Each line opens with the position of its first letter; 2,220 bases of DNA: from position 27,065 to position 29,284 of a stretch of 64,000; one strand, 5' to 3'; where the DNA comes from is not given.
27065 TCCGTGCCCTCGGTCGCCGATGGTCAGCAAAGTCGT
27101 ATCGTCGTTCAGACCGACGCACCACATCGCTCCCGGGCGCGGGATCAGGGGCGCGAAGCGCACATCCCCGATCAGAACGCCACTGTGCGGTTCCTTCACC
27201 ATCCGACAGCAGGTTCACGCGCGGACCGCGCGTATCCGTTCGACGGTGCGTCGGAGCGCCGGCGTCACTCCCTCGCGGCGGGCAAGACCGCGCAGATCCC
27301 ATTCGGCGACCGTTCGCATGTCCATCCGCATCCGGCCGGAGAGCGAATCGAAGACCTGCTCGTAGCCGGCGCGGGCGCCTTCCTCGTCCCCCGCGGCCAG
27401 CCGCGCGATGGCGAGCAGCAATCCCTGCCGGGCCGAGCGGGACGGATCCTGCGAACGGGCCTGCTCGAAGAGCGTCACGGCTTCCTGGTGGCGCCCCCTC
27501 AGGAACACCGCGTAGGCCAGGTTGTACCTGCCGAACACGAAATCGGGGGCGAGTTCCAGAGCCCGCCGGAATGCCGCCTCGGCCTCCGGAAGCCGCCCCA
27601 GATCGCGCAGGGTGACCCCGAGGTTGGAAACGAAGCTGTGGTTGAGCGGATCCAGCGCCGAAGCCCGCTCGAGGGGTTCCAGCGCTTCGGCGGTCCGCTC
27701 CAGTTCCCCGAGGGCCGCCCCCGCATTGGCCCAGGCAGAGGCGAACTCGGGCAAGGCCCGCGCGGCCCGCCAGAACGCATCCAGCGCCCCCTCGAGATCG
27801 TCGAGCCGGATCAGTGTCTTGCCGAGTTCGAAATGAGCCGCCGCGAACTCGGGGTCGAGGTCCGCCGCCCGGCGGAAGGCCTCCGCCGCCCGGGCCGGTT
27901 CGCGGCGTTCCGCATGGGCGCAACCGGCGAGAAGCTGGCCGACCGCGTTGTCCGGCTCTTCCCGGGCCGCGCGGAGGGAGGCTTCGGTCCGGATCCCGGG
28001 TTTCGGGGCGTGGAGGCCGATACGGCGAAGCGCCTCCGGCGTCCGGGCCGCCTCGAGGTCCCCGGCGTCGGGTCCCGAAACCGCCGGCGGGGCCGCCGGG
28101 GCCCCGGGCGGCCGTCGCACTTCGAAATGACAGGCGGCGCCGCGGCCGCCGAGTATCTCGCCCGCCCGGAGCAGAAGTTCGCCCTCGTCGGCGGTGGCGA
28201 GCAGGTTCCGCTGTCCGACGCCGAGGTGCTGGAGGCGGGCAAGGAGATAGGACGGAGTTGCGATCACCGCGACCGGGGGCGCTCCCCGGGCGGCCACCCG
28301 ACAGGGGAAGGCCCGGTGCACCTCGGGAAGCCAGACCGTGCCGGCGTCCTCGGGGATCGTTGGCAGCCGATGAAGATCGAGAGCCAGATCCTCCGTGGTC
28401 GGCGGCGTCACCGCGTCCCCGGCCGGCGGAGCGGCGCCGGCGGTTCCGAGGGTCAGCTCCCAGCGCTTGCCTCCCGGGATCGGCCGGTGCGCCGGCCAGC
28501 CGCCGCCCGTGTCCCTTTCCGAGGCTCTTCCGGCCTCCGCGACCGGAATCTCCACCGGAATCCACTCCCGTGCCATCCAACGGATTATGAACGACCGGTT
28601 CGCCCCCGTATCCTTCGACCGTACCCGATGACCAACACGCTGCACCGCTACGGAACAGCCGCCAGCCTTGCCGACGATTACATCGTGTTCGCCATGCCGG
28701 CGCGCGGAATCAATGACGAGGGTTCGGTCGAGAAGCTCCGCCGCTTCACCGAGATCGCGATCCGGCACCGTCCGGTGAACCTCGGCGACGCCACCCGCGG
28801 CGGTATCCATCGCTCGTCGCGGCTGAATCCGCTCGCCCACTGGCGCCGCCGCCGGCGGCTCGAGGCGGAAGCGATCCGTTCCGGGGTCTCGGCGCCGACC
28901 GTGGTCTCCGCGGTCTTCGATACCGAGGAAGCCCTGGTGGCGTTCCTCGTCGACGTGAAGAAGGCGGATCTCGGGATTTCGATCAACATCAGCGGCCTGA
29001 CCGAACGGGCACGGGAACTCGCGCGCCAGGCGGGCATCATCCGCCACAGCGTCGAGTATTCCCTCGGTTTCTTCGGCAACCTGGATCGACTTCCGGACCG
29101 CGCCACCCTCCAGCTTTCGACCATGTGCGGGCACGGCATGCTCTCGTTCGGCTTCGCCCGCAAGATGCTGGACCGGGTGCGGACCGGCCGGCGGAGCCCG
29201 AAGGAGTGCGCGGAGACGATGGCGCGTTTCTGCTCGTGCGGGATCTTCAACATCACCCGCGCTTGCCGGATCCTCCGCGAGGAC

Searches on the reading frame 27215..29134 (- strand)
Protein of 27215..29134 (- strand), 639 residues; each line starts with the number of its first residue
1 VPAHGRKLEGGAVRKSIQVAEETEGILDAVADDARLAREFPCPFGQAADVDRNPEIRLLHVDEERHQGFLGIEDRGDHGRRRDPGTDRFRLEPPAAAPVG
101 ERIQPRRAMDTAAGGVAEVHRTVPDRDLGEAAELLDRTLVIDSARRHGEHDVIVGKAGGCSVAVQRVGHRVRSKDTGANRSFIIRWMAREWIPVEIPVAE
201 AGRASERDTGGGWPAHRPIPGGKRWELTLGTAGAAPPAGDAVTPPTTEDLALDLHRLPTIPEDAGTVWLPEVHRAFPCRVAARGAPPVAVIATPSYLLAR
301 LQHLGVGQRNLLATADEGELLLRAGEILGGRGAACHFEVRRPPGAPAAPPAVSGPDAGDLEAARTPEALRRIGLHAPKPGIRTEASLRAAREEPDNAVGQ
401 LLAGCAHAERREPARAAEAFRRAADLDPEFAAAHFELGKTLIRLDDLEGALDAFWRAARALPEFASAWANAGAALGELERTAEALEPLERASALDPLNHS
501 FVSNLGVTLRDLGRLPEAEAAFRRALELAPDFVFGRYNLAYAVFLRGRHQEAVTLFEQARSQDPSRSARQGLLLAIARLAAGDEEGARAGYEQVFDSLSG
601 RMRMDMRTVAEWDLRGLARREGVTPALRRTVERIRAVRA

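Call 8: search_protein_families(library=pfam, proteins=[window:27215-29134:-], max_evalue=0.01)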
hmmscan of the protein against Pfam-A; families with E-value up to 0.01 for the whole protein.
window:27215-29134:- (639 aa): 16 families
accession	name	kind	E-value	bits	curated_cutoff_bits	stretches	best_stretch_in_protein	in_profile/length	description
PF00515.34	TPR_1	-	1.1e-23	82.4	27.8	1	504-532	6-34/34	Tetratricopeptide repeat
PF07719.23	TPR_2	-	5.7e-21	73.3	27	3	504-531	6-33/34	Tetratricopeptide repeat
PF13414.12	TPR_11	-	5.2e-17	61.7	26.8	2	509-544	4-39/42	TPR repeat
PF13432.12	TPR_16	-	1.2e-16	61.2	32.7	3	474-531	6-63/65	Tetratricopeptide repeat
PF13431.12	TPR_17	-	1.5e-15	56.5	24.4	0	419-451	1-33/34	Tetratricopeptide repeat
PF14559.12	TPR_19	-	5.8e-14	52.6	25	3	410-474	4-67/68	Tetratricopeptide repeat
PF13181.12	TPR_8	-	2.1e-13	49.7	25.7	1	504-531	6-33/34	Tetratricopeptide repeat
PF13428.12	TPR_14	-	4.3e-10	39.7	23.5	1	505-541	7-43/44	Tetratricopeptide repeat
PF23914.1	TPR_CcmH_CycH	-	1.2e-09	38.7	42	0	391-446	44-99/158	Cytochrome c-type biogenesis protein H TPR domain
PF13424.12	TPR_12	-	4.1e-08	33.8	30.1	1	503-560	7-72/77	Tetratricopeptide repeat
PF13374.12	TPR_10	-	4e-07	30.3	27.5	1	503-528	6-31/42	Tetratricopeptide repeat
PF13174.12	TPR_6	-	6.4e-07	30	26.3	0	537-564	4-31/33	Tetratricopeptide repeat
PF24575.1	TPR_Slam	-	2.7e-06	28.2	35.2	1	507-554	55-102/104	Surface lipoprotein assembly modifier, N-terminal TPR repeats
PF13176.12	TPR_7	-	9.1e-06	25.8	27.9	0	503-531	3-31/36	Tetratricopeptide repeat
PF12895.13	ANAPC3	-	0.00014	22.5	27.2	0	401-454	27-79/82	Anaphase-promoting complex, cyclosome, subunit 3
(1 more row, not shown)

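Call 61: find_homologous_proteins(query=window:27215-29134:-, max_evalue=1e-20)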
Query window:27215-29134:- (639 aa): 52 proteins with E <= 1e-20 among 8000 candidates.
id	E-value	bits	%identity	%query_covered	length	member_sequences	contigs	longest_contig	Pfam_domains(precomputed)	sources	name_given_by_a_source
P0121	7.1e-284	961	100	70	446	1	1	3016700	PF13431.13,PF23914.2,PF13414.13,PF13176.13,PF13428.13,PF13374.13,PF14559.13,PF24575.2,PF00515.35,PF12895.14,PF13424.13,PF21033.5,PF13432.13,PF13181.13,PF07719.24,PF13174.13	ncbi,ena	-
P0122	7.2e-210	717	77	71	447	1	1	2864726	PF13431.13,PF23914.2,PF13414.13,PF13176.13,PF13428.13,PF13374.13,PF14559.13,PF00515.35,PF13424.13,PF21033.5,PF13432.13,PF13181.13,PF07719.24,PF13174.13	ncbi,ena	-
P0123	1.1e-159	551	66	67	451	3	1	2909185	PF13431.13,PF23914.2,PF13414.13,PF13428.13,PF13374.13,PF14559.13,PF00515.35,PF13424.13,PF13432.13,PF13181.13,PF07719.24,PF13174.13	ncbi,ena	-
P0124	4.2e-154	533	61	71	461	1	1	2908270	PF13431.13,PF23914.2,PF13414.13,PF13176.13,PF13428.13,PF13374.13,PF14559.13,PF24575.2,PF00515.35,PF13424.13,PF21033.5,PF13432.13,PF13181.13,PF07719.24,PF13174.13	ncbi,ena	-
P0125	3.5e-151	523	61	71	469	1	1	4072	PF13431.13,PF23914.2,PF13414.13,PF13176.13,PF13428.13,PF13374.13,PF14559.13,PF24575.2,PF00515.35,PF12895.14,PF13424.13,PF21033.5,PF13432.13,PF13181.13,PF07719.24,PF13174.13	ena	-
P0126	1.0e-145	505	59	70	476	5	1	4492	PF13431.13,PF23914.2,PF13414.13,PF13176.13,PF13428.13,PF13374.13,PF14559.13,PF24575.2,PF00515.35,PF12895.14,PF13424.13,PF21033.5,PF13432.13,PF13181.13,PF07719.24,PF13174.13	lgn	-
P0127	1.7e-144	501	58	71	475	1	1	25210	PF13431.13,PF23914.2,PF13414.13,PF13176.13,PF13428.13,PF13374.13,PF14559.13,PF24575.2,PF00515.35,PF13424.13,PF21033.5,PF13432.13,PF13181.13,PF07719.24,PF13174.13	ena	-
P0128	1.9e-144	501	59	68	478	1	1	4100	PF03704.24,PF13431.13,PF23914.2,PF13414.13,PF13176.13,PF13428.13,PF13374.13,PF14559.13,PF24575.2,PF00515.35,PF13424.13,PF21033.5,PF13432.13,PF13181.13,PF07719.24,PF13174.13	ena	-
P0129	1.4e-143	498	58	70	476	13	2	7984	PF13431.13,PF23914.2,PF13414.13,PF13176.13,PF14559.13,PF24575.2,PF00515.35,PF13424.13,PF21033.5,PF13432.13,PF13181.13,PF07719.24,PF13174.13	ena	-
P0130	7.7e-143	495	60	67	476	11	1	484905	PF13431.13,PF13414.13,PF13176.13,PF13428.13,PF13374.13,PF14559.13,PF00515.35,PF13424.13,PF21033.5,PF13432.13,PF13181.13,PF07719.24,PF13174.13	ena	-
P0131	1.6e-142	494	58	67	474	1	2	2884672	PF13431.13,PF23914.2,PF13414.13,PF13176.13,PF13428.13,PF13374.13,PF14559.13,PF24575.2,PF00515.35,PF13424.13,PF13432.13,PF13181.13,PF07719.24,PF13174.13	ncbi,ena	-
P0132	1.9e-142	494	59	70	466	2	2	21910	PF13431.13,PF13414.13,PF13176.13,PF13428.13,PF13374.13,PF14559.13,PF24575.2,PF00515.35,PF13424.13,PF13432.13,PF13181.13,PF07719.24,PF13174.13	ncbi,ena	-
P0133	2.8e-142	493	57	71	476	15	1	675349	PF13431.13,PF23914.2,PF13414.13,PF13428.13,PF13374.13,PF14559.13,PF24575.2,PF00515.35,PF13424.13,PF21033.5,PF13432.13,PF13181.13,PF07719.24,PF13174.13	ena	-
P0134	5.6e-142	492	57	71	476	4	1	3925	PF13431.13,PF23914.2,PF13414.13,PF13176.13,PF13428.13,PF14559.13,PF24575.2,PF00515.35,PF12895.14,PF13424.13,PF21033.5,PF13432.13,PF13181.13,PF07719.24,PF13174.13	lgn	-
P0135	7.8e-142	492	57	70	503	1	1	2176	PF13431.13,PF23914.2,PF13414.13,PF13176.13,PF13428.13,PF13374.13,PF14559.13,PF24575.2,PF00515.35,PF13424.13,PF21033.5,PF13432.13,PF13181.13,PF07719.24,PF13174.13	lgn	-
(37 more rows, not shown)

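Call 63: find_encoding_contigs(protein=P0122, flank=10000, max_places=2)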
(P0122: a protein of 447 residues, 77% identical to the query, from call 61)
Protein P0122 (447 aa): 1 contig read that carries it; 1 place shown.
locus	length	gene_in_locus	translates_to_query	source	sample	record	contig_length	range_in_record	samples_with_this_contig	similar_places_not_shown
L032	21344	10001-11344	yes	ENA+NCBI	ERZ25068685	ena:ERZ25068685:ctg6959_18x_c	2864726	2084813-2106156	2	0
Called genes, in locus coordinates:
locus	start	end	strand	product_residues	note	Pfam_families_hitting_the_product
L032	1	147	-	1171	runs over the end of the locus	PF13620:CarboxypepD_reg, PF13715:CarbopepD_reg_2 (weak), PF17210:SdrD_B (faint), PF25183:OMP_b-brl_4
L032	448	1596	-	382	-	PF01266:DAO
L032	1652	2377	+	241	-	-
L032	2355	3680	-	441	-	PF00324:AA_permease, PF13520:AA_permease_2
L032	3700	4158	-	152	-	PF01042:Ribonuc_L-PSP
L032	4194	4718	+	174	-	PF04978:MST (weak), PF11716:MDMPI_N, PF12867:DinB_2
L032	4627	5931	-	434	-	PF13347:MFS_2 (faint), PF00083:Sugar_tr (faint), PF07690:MFS_1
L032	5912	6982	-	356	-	-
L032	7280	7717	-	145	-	-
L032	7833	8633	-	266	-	PF08843:AbiEii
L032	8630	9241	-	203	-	PF13338:AbiEi_4 (weak)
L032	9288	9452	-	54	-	-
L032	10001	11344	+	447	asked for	PF23914:TPR_CcmH_CycH (faint), PF13428:TPR_14 (faint), PF13414:TPR_11 (faint), PF13432:TPR_16, PF13432:TPR_16 (weak), PF07719:TPR_2 (weak), PF13424:TPR_12 (weak), PF00515:TPR_1 (weak), +7 more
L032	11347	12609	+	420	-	-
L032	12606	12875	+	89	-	-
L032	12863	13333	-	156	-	PF00293:NUDIX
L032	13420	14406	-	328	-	PF14237:GYF_2, PF01987:AIM24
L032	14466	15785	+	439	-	PF13660:DUF4147, PF05161:MOFRL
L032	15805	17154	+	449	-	PF04055:Radical_SAM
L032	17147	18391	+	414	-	PF00890:FAD_binding_2 (faint), PF01266:DAO (faint), PF01494:FAD_binding_3, PF04820:Trp_halogenase (weak), PF12831:FAD_oxidored (faint), PF13450:NAD_binding_8 (faint), PF04820:Trp_halogenase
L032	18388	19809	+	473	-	PF00474:SSF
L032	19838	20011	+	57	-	-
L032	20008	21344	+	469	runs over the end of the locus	PF00474:SSF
